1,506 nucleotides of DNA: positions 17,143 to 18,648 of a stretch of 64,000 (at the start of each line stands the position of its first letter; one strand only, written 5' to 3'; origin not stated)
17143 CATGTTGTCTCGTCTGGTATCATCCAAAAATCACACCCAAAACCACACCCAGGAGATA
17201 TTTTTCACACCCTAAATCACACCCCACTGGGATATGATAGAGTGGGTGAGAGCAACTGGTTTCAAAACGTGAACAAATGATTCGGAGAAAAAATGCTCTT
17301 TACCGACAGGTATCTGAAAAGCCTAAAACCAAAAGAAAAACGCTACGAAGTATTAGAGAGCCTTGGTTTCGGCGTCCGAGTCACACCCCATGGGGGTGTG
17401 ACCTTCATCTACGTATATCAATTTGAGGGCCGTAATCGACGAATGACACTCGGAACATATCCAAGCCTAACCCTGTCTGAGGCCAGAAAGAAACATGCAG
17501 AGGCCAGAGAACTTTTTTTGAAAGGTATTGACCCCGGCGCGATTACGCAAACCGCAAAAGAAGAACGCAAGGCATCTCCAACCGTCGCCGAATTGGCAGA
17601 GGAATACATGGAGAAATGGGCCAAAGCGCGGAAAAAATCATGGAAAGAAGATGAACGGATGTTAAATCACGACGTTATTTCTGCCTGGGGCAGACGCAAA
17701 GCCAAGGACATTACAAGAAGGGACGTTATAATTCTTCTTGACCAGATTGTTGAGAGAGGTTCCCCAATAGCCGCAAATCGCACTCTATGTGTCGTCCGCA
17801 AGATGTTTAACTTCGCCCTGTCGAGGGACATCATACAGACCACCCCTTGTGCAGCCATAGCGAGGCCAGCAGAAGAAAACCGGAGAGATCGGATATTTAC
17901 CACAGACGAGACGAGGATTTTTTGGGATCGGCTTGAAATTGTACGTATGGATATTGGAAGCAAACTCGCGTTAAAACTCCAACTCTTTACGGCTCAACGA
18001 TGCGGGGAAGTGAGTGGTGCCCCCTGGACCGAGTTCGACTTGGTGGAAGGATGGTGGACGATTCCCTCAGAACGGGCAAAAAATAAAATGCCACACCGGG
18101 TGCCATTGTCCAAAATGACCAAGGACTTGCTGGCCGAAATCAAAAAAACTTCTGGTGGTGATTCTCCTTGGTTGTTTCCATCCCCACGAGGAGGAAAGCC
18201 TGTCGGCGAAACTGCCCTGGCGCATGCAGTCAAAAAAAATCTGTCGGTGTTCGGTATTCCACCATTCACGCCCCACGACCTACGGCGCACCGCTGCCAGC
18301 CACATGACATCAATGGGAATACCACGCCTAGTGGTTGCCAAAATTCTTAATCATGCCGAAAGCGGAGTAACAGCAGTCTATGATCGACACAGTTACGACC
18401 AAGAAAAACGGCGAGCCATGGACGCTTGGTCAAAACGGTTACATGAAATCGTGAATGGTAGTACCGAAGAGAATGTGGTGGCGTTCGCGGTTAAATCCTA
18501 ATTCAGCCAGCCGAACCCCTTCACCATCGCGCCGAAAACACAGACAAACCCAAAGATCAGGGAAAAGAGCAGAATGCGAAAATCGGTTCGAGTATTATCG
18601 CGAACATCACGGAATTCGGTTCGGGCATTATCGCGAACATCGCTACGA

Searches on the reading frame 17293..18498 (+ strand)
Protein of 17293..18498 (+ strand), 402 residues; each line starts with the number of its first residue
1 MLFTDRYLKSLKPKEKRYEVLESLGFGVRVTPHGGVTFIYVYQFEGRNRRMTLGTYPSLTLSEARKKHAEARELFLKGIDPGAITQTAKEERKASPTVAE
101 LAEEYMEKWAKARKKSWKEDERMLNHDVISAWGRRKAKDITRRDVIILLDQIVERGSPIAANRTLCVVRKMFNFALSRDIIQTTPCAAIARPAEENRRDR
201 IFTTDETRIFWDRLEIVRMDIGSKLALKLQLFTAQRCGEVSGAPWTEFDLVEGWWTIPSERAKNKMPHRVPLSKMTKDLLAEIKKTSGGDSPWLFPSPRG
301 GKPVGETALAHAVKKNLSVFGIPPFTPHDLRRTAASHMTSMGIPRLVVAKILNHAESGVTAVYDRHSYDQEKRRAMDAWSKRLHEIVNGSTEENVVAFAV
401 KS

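Call 67: search_protein_families(library=ncbifam, proteins=[window:17293-18498:+], max_evalue=0.001)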
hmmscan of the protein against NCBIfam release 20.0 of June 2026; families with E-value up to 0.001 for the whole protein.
window:17293-18498:+ (402 aa): 6 families
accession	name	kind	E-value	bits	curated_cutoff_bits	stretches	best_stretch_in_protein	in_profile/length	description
NF007246.0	PRK09692.1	domain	2.7e-32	111.9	434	1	4-391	9-401/413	integrase domain-containing protein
NF040815.2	recomb_XerA_Arch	equivalog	1.8e-15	57.2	220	1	135-373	33-261/263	site-specific tyrosine recombinase/integron integrase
NF001399.0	PRK00283.1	subfamily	2.2e-12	46.8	279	1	116-364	29-281/300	tyrosine recombinase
TIGR02225.1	recomb_XerD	equivalog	3.3e-12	46.3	329.6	1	133-365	34-273/290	site-specific tyrosine recombinase XerD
TIGR02224.1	recomb_XerC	equivalog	1.1e-10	41.4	335.15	1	133-370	37-281/295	tyrosine recombinase XerC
NF003462.0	PRK05084.1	equivalog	3.6e-08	32.5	267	1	304-381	283-358/360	tyrosine recombinase XerS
